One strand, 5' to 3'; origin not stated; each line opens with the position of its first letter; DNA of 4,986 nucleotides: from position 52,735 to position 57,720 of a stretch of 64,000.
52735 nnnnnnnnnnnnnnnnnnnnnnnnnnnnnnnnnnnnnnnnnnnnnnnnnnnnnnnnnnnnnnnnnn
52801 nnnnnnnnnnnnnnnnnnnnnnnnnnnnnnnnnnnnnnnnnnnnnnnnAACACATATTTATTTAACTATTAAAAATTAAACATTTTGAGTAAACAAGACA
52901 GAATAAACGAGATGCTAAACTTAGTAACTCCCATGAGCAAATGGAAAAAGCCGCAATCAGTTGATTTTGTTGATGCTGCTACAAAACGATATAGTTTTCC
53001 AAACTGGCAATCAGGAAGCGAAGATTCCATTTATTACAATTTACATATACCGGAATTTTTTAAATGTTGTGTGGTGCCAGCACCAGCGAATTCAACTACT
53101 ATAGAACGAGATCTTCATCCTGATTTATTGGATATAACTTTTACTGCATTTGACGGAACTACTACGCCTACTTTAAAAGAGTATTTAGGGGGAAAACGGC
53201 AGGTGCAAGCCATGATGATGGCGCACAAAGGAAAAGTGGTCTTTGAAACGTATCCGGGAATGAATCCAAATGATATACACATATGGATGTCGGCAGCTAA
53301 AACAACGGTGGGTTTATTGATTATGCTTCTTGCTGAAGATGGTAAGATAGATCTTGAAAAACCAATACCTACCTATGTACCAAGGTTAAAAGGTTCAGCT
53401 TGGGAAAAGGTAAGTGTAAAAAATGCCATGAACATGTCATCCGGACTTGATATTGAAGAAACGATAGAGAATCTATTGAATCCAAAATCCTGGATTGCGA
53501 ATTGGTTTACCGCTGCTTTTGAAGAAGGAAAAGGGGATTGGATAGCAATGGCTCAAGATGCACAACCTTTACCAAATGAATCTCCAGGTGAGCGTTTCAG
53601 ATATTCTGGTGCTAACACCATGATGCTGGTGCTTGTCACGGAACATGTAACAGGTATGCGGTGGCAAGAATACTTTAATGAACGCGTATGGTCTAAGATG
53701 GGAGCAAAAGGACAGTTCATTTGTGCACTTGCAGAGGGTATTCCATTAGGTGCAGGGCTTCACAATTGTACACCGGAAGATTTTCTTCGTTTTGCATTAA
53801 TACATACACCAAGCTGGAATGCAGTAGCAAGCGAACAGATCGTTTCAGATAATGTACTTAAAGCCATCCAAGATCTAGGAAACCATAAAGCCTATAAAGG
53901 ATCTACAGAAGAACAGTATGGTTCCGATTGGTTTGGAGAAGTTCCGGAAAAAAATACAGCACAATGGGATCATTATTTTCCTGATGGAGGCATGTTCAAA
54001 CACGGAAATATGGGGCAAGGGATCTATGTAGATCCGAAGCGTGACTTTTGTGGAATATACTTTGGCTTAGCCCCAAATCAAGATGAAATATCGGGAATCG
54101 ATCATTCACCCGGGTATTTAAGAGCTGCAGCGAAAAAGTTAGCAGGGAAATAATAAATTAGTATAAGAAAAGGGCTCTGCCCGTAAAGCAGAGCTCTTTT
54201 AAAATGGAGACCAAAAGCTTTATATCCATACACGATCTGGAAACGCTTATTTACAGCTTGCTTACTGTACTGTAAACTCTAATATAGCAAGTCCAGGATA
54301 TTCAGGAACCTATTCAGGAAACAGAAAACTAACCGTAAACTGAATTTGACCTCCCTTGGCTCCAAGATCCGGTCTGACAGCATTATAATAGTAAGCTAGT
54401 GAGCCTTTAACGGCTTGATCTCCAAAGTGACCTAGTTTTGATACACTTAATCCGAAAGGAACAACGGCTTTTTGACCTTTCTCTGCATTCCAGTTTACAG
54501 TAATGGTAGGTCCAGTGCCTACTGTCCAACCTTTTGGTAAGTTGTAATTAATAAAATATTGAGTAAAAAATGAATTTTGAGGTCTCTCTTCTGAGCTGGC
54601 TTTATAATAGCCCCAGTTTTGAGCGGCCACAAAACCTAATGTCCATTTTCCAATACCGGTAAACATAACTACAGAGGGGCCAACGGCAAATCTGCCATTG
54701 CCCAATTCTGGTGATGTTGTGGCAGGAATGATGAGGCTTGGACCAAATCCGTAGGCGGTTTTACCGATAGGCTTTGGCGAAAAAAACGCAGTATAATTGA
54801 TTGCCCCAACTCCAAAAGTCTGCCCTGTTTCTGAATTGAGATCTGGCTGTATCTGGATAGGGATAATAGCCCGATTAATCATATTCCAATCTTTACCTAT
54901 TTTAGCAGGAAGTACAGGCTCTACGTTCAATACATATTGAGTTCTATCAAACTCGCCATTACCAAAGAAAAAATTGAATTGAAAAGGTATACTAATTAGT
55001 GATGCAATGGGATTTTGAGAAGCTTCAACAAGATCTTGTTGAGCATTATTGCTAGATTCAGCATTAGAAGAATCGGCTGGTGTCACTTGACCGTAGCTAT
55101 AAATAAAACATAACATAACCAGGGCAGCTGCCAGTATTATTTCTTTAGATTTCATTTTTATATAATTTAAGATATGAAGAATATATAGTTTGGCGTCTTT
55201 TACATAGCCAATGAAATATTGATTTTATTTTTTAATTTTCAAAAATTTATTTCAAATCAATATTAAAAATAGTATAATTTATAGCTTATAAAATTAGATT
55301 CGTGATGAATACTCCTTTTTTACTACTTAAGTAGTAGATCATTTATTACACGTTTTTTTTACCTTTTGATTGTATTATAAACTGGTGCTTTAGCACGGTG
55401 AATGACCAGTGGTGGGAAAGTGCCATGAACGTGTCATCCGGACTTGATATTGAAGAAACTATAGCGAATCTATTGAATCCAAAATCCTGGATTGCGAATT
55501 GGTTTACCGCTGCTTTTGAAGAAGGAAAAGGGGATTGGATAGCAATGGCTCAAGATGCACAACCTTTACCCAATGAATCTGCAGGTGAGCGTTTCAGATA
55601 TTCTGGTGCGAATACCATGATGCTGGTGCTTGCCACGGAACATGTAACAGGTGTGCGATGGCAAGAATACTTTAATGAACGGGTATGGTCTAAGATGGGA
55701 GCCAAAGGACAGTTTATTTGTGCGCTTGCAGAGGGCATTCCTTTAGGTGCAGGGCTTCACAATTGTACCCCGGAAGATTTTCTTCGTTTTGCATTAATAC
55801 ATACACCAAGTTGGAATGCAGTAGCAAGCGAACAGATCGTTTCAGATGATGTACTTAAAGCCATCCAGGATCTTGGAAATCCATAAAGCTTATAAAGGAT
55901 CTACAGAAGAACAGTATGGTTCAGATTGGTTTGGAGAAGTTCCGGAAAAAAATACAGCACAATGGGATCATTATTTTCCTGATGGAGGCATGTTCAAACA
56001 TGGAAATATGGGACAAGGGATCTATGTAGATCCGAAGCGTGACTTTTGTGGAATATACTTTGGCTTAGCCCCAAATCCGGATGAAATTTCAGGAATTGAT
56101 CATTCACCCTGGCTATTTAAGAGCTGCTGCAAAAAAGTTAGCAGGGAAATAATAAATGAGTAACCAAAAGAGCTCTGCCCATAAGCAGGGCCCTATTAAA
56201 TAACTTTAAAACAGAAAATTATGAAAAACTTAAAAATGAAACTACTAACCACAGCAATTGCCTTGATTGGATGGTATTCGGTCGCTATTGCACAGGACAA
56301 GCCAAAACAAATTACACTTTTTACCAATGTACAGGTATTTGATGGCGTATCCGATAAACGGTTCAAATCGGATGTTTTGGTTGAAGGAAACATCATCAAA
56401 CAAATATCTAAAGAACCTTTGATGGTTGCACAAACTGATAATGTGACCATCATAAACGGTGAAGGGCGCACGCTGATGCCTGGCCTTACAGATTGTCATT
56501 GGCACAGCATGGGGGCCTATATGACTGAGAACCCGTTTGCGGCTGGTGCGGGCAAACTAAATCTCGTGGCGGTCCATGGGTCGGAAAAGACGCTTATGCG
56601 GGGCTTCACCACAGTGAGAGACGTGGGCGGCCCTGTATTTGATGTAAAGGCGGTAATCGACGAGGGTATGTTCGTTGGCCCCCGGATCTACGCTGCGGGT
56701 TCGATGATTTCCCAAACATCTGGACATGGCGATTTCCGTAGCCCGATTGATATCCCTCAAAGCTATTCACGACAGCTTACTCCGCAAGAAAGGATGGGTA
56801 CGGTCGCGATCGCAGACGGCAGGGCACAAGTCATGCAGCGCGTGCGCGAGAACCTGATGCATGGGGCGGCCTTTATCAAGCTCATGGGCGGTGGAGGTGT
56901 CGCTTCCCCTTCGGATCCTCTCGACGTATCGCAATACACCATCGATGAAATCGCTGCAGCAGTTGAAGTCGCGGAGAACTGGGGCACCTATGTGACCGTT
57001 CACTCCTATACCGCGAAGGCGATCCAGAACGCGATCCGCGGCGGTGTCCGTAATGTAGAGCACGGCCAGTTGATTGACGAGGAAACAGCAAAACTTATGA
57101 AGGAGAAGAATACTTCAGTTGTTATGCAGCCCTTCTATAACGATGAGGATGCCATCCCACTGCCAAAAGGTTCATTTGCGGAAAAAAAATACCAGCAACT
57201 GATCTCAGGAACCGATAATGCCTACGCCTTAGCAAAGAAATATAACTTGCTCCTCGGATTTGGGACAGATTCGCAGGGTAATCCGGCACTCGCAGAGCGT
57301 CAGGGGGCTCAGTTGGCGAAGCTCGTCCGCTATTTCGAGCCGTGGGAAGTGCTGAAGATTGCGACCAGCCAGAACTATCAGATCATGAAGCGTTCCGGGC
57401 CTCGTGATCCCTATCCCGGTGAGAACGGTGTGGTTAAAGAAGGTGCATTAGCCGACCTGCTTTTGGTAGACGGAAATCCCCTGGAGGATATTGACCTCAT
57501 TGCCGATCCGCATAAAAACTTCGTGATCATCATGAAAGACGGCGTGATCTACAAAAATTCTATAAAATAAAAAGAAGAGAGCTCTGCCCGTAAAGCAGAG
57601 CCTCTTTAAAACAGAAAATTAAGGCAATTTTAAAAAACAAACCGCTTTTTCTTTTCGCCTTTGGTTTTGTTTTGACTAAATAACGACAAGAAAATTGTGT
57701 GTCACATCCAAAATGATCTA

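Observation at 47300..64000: Patchwork island: strongly GC-rich blocks interleaved with host-like AT-rich sequence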

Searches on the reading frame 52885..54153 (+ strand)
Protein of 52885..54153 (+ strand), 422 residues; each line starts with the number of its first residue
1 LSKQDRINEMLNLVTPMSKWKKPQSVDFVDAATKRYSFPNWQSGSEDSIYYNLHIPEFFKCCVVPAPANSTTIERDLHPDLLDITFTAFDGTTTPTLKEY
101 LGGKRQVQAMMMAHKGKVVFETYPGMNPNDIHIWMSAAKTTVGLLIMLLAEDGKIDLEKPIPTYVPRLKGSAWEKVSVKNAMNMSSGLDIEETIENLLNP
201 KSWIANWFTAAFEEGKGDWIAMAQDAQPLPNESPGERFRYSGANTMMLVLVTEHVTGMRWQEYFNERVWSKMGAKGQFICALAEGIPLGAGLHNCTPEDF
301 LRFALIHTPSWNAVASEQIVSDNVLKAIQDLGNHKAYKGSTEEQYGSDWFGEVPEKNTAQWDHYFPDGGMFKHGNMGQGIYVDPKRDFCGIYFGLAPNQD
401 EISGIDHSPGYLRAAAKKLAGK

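Call 4: search_protein_families(library=ncbifam, proteins=[window:52885-54153:+])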
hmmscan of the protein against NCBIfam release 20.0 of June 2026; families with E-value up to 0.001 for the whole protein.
window:52885-54153:+ (422 aa): 8 families
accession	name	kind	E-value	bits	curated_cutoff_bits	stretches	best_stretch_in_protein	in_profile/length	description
NF045925.1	3-sucCA_synth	equivalog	2.3e-10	39.6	800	1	104-275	54-209/498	3-succinylated cholic acid synthase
NF052559.1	MthAcHydAcmB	equivalog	1.5e-06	27.2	550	1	115-275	43-209/391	methyl acetate hydrolase AcmB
NF002968.0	PRK03642.1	equivalog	6.9e-06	25.1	385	1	144-284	111-247/432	penicillin binding protein PBP4B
NF000397.2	blaACC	exception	3e-05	23.2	850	1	136-207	86-159/385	ACC family cephalosporin-hydrolyzing class C beta-lactamase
NF033698.1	blaCSA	exception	0.00011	21.3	884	1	114-207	56-151/375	CSA family class C beta-lactamase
NF033085.1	bla_class_C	equivalog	0.00023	20.1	415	0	136-187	60-111/356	class C beta-lactamase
NF033700.1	blaCMA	exception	0.00077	18.6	887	0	136-207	78-151/375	CMA family class C beta-lactamase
NF000423.2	blaSRT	exception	0.00089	18.5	860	0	136-190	80-134/378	SRT/SST family class C beta-lactamase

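Call 5: search_protein_families(library=pfam, proteins=[window:52885-54153:+])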
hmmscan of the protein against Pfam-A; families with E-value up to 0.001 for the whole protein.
window:52885-54153:+ (422 aa): 1 family
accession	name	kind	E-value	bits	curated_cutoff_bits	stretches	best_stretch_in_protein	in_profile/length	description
PF00144.29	Beta-lactamase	-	6.9e-31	108.1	27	1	108-392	17-306/329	Beta-lactamase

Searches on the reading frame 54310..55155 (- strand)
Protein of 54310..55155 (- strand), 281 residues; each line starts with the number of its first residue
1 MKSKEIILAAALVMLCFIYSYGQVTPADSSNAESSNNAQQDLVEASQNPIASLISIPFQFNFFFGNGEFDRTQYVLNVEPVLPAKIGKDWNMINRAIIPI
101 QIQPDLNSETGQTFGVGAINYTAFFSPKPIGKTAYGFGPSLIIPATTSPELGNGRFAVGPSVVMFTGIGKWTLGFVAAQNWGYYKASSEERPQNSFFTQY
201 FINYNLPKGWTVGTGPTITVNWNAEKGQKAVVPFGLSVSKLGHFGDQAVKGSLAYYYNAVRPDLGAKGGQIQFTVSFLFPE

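Call 4: search_protein_families(library=ncbifam, proteins=[window:54310-55155:-])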
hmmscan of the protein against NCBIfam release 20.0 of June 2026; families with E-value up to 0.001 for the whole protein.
window:54310-55155:- (281 aa): 0 families

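Call 5: search_protein_families(library=pfam, proteins=[window:54310-55155:-])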
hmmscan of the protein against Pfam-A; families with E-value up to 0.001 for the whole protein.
window:54310-55155:- (281 aa): 0 families

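Call 55: search_protein_families(library=pfam, proteins=[window:54310-55155:-], max_evalue=0.01)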
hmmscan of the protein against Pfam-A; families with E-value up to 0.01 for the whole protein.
window:54310-55155:- (281 aa): 0 families

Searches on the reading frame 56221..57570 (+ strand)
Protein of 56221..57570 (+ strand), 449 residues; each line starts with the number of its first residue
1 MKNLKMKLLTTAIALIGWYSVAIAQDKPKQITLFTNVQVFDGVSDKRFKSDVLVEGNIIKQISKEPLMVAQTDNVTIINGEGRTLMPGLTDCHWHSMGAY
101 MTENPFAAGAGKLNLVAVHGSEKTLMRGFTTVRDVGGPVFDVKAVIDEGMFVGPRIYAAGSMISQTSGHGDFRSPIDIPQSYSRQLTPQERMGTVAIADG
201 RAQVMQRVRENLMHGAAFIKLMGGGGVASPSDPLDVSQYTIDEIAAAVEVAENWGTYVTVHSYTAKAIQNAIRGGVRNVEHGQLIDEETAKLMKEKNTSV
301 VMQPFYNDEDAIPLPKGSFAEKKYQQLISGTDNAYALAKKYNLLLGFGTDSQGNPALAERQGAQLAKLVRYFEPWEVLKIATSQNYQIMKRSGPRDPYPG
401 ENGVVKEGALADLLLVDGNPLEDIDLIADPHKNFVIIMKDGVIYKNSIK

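Call 4: search_protein_families(library=ncbifam, proteins=[window:56221-57570:+])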
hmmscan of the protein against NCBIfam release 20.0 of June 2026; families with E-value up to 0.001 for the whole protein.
window:56221-57570:+ (449 aa): 22 families
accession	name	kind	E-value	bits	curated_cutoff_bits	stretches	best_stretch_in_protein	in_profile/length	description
NF051886.1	XaaProDiPepCaul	equivalog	5.3e-62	210.1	500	1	50-445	19-398/398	Xaa-Pro dipeptidase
NF005540.0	PRK07203.1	equivalog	1.2e-09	37.3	444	1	35-97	5-69/444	putative aminohydrolase SsnA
NF005552.0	PRK07213.1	equivalog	3e-07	29.6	294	1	247-419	203-352/382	chlorohydrolase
NF004995.0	PRK06380.1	subfamily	4.1e-07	29.3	567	0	45-96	17-63/418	metal-dependent hydrolase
TIGR02033.1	D-hydantoinase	equivalog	3.7e-06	26.2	393.25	1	44-97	11-61/454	dihydropyrimidinase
TIGR03314.1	Se_ssnA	subfamily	1.1e-05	24.5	455.5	0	36-97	5-68/441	putative selenium metabolism protein SsnA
NF006056.0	PRK08204.1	subfamily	1.5e-05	24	391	1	48-98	23-69/449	hypothetical protein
NF004701.0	PRK06038.1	equivalog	2.6e-05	23.1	609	0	34-96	8-66/432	N-ethylammeline chlorohydrolase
NF009060.0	PRK12394.1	equivalog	2.8e-05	23.1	442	0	33-96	6-65/381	metallo-dependent hydrolase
TIGR01224.1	hutI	equivalog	2.8e-05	23.1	298.15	1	52-97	6-50/377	imidazolonepropionase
NF006558.0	PRK09059.1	equivalog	3.6e-05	22.5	645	0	31-94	4-67/430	dihydroorotase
NF006688.0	PRK09236.1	equivalog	6.1e-05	22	535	1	33-95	5-62/444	dihydroorotase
NF006689.0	PRK09237.1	equivalog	0.00013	20.7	371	1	32-138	5-95/383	amidohydrolase/deacetylase family metallohydrolase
TIGR02318.1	phosphono_phnM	equivalog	0.00015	20.9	390.55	1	44-134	10-93/376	phosphonate metabolism protein PhnM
NF006839.0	PRK09357.1-4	equivalog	0.00015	20.5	576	1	33-96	3-62/422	dihydroorotase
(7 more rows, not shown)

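Call 5: search_protein_families(library=pfam, proteins=[window:56221-57570:+])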
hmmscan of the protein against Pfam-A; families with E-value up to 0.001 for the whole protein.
window:56221-57570:+ (449 aa): 2 families
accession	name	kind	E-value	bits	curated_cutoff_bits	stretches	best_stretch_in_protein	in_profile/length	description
PF01979.26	Amidohydro_1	-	1.3e-29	104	25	1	84-441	1-333/345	Amidohydrolase family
PF07969.17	Amidohydro_3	-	1.1e-07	32.2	29.7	0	215-421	233-449/472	Amidohydrolase family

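Call 42: search_solved_structures(query=window:56221-57570:+, max_evalue=0.00001)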
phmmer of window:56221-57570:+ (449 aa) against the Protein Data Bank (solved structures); distinct sequences matched with E-value up to 0.00001: 19.
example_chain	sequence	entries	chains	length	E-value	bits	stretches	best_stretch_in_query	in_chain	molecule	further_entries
3mkv_A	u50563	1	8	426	5e-63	216.7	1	50-448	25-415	PUTATIVE AMIDOHYDROLASE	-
3feq_A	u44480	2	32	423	5.5e-59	203.4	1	51-445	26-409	PUTATIVE AMIDOHYDROLASE | PROLIDASE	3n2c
4c5y_A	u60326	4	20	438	5.6e-41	144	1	84-445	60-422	OCHRATOXINASE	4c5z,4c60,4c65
8ihq_A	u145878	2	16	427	1.5e-38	136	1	71-445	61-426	Amidohydrolase family protein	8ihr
9kov_A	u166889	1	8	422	2e-38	135.6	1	52-446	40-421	trum-mut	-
8ihs_A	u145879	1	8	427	6.2e-38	134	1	70-445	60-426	Amidohydrolase family protein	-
9l36_A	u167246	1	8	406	8.5e-38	133.6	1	71-445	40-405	Amidohydrolase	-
8j85_A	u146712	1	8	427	1.4e-37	132.8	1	70-445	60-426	Amidohydrolase family protein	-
2qs8_A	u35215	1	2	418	3.5e-36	128.2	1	33-445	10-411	Xaa-Pro Dipeptidase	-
9l6p_A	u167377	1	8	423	1.2e-35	126.4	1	52-446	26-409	LlADH-WT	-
9l2t_G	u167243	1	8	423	3.6e-35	124.9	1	52-446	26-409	Amide hydrolase LlADH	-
8yag_A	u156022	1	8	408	1.7e-33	119.4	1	76-445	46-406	Imidazolonepropionase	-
3be7_A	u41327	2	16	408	4.3e-33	118.1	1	47-446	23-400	Zn-dependent arginine carboxypeptidase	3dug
9l2o_B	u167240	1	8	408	6.2e-33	117.5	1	76-445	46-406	Imidazolonepropionase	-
8yak_A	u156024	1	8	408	8.8e-33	117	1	76-445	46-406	Imidazolonepropionase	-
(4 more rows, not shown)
